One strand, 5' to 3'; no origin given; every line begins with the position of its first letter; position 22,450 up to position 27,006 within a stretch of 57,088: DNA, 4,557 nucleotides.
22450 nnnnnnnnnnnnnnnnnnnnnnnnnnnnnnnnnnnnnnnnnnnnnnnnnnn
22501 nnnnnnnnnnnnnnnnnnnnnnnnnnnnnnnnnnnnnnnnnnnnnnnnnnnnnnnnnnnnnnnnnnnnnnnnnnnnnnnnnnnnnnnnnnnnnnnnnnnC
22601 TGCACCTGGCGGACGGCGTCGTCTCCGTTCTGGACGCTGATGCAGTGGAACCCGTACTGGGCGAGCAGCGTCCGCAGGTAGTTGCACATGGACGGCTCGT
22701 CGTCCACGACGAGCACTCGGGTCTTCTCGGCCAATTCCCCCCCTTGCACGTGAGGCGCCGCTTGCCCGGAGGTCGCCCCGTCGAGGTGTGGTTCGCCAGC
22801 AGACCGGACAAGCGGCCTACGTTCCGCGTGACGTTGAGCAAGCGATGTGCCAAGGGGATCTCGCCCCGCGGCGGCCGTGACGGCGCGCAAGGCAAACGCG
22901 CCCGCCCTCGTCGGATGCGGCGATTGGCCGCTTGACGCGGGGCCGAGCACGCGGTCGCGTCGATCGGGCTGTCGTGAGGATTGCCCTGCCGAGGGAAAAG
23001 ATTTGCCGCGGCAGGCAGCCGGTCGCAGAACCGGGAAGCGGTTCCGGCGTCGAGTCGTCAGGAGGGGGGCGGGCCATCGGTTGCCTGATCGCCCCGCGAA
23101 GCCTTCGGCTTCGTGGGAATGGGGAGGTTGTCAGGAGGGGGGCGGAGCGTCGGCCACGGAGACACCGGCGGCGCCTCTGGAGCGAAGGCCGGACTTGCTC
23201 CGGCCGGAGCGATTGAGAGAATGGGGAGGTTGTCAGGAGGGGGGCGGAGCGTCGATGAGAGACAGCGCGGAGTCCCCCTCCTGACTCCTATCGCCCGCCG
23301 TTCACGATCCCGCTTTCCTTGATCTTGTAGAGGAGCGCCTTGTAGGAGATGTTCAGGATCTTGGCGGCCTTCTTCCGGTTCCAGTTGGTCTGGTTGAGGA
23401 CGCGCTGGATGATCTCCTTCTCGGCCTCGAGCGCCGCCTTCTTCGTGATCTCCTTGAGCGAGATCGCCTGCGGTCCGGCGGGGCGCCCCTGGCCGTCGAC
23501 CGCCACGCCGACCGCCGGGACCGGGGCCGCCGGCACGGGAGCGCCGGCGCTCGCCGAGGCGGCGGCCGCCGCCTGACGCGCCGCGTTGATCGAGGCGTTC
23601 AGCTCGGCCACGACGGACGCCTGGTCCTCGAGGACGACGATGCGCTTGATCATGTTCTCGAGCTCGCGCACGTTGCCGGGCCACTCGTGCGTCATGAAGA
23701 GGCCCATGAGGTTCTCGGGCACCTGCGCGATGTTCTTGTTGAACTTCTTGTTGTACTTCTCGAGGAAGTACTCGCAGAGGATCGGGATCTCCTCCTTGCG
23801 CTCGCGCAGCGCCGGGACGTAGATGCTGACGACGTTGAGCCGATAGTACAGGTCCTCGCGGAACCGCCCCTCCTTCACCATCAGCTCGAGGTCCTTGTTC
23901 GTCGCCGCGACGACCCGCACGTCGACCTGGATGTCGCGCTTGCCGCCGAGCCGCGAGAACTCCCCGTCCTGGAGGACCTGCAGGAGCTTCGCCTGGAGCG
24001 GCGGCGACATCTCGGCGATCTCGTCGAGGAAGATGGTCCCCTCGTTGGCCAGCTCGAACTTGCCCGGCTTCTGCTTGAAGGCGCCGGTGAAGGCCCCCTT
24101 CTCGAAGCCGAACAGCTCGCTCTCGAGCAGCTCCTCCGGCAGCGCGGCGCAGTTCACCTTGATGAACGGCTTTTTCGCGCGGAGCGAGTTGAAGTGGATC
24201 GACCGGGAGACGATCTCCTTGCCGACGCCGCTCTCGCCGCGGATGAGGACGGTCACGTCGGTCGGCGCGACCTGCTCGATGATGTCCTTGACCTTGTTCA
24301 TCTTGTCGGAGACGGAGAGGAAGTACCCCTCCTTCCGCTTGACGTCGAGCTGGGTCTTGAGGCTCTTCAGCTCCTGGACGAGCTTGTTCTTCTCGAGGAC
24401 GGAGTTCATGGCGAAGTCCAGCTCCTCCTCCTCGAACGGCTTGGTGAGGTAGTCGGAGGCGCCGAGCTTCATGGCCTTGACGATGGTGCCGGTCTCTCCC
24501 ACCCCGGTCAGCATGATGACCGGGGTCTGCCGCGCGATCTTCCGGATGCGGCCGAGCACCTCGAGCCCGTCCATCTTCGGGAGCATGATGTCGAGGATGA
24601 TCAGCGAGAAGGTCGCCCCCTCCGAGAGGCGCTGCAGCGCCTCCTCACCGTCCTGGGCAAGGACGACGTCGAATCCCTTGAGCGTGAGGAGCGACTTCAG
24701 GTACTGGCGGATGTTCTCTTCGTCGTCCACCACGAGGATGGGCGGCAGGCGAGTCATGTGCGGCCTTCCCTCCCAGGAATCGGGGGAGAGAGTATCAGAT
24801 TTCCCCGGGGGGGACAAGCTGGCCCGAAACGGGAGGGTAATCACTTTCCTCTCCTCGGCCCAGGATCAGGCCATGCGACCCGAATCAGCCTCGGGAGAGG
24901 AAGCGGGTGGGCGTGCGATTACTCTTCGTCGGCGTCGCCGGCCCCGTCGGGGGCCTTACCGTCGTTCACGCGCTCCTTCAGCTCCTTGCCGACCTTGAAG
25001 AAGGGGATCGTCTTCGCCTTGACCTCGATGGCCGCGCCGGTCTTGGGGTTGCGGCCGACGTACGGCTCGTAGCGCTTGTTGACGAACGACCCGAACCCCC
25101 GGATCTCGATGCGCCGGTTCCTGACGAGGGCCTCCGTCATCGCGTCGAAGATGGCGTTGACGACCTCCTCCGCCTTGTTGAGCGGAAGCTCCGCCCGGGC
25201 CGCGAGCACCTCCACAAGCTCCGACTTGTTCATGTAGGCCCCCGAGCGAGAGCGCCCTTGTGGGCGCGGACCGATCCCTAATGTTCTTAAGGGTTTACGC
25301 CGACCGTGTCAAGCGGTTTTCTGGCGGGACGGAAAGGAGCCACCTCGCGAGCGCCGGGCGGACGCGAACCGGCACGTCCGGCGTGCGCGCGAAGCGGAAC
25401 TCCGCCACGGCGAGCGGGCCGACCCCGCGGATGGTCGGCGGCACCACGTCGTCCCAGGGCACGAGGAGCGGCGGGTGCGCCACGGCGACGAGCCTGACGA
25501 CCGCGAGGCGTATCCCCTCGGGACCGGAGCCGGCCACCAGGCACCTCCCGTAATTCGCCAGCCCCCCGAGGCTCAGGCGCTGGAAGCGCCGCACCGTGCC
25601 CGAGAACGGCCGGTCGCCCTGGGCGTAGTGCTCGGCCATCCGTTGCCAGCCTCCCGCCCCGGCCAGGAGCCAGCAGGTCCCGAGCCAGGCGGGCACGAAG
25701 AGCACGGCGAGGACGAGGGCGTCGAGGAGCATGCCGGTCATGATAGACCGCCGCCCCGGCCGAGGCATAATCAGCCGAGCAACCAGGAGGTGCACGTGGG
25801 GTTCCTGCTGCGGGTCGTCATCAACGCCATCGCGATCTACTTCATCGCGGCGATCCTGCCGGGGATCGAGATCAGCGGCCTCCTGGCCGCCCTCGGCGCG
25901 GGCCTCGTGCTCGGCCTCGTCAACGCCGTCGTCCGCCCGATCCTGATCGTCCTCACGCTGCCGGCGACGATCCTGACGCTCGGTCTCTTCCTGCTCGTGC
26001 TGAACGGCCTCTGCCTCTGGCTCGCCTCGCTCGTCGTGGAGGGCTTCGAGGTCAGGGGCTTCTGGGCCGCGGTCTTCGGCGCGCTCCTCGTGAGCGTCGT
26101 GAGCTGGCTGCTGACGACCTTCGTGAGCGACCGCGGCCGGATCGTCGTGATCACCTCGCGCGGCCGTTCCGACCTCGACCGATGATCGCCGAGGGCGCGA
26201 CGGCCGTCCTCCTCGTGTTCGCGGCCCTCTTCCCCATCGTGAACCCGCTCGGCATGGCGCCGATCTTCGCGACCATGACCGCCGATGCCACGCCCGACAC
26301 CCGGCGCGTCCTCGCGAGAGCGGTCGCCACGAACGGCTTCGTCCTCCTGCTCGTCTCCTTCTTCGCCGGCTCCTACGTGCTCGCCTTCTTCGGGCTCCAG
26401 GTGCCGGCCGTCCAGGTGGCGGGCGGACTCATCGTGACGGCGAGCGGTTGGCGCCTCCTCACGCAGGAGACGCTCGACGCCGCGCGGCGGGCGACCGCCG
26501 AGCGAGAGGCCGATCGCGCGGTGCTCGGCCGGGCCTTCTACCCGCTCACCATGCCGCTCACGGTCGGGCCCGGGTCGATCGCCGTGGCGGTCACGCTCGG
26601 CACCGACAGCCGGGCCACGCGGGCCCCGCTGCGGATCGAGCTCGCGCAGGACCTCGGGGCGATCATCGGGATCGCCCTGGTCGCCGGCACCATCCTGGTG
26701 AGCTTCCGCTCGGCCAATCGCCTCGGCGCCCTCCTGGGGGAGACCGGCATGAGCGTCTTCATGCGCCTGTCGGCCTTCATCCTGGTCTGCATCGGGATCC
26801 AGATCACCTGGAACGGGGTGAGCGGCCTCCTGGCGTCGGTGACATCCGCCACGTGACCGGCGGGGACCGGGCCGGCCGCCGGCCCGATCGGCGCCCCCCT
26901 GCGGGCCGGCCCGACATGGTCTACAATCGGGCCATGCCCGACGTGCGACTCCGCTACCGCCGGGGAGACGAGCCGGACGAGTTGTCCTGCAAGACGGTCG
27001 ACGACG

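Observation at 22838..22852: Near-consensus sigma-54 promoter in front of a sigma-54 activator gene and the whole EPS operon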

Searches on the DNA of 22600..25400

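Call 52: search_rna_families(source=window, start=22600, end=25400, threshold=evalue, max_evalue=1)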
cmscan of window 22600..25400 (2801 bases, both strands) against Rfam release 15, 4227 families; matches with E-value up to 1: 1.
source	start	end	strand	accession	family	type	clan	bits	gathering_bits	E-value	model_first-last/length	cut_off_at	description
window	24344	24433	+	RF03662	mir-2060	Gene; miRNA;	-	19.4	54.5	0.83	1-94/94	no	mir-2060 microRNA precursor family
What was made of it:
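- Tried and rejected: Rfam finds nothing in 22600-25400 (call 52).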

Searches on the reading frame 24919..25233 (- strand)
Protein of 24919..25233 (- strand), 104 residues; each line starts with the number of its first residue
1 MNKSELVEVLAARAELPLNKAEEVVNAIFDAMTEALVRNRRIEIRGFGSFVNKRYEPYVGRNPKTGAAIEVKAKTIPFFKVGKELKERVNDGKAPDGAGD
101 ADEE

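Call 12: search_protein_families(library=ncbifam, proteins=[window:24919-25233:-], max_evalue=0.00001)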
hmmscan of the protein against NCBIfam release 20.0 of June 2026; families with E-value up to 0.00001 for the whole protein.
window:24919-25233:- (104 aa): 6 families
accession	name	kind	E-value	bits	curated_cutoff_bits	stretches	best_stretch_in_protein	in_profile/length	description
NF001222.0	PRK00199.1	equivalog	2e-32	111.3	115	1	1-91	1-92/95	integration host factor subunit beta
TIGR00988.1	hip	equivalog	4.4e-28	97.5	119.95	1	1-92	1-93/94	integration host factor subunit beta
NF001401.0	PRK00285.1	equivalog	1.8e-20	73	111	1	1-94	6-99/103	integration host factor subunit alpha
NF007945.0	PRK10664.1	equivalog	1.2e-16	61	157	1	1-90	1-90/90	nucleoid-associated protein HU-beta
NF008023.0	PRK10753.1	equivalog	8e-16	58.2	162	1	1-89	1-89/90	nucleoid-associated protein HU-alpha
TIGR00987.1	himA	equivalog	1.1e-15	57.8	120.25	1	2-92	3-93/96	integration host factor subunit alpha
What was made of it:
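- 24919..25233 (-): Gene for an IHF/HU-family DNA-bending protein upstream of EBP1. It may be an architectural helper for looping. NCBIfam IHF-beta at 111 bits, just under the cut-off of 115 (call 12).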

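Call 20: find_encoding_contigs(protein=window:24919-25233:-, flank=10000, max_places=6)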
Protein window:24919-25233:- (104 aa): no gene with exactly this product is on record in the collection.
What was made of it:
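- Tried and rejected: An exact look-up of the IHF-like protein found nothing (call 20).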

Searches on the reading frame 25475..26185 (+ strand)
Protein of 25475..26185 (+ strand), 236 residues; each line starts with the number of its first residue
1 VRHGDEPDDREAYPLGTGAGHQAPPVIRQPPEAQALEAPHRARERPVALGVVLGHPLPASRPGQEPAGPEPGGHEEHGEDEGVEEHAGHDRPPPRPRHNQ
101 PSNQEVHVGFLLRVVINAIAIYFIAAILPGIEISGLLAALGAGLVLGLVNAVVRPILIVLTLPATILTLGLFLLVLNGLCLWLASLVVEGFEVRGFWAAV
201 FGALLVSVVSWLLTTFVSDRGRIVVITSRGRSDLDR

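Call 30: search_protein_families(library=pfam, proteins=[window:25475-26185:+], max_evalue=0.00001)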
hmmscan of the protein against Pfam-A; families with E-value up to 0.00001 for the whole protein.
window:25475-26185:+ (236 aa): 1 family
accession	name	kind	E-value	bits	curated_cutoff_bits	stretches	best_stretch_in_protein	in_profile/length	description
PF04020.18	Phage_holin_4_2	-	6.1e-34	117.2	28.8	1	109-212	2-105/105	Mycobacterial 4 TMS phage holin, superfamily IV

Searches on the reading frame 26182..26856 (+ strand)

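Call 30: search_protein_families(library=pfam, proteins=[window:26182-26856:+], max_evalue=0.00001)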
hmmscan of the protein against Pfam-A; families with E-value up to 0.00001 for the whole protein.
window:26182-26856:+ (224 aa): 1 family
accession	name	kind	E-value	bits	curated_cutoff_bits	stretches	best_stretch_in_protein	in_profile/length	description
PF01914.23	MarC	-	2.5e-40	138.5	23.9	1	9-216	4-202/203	MarC family integral membrane protein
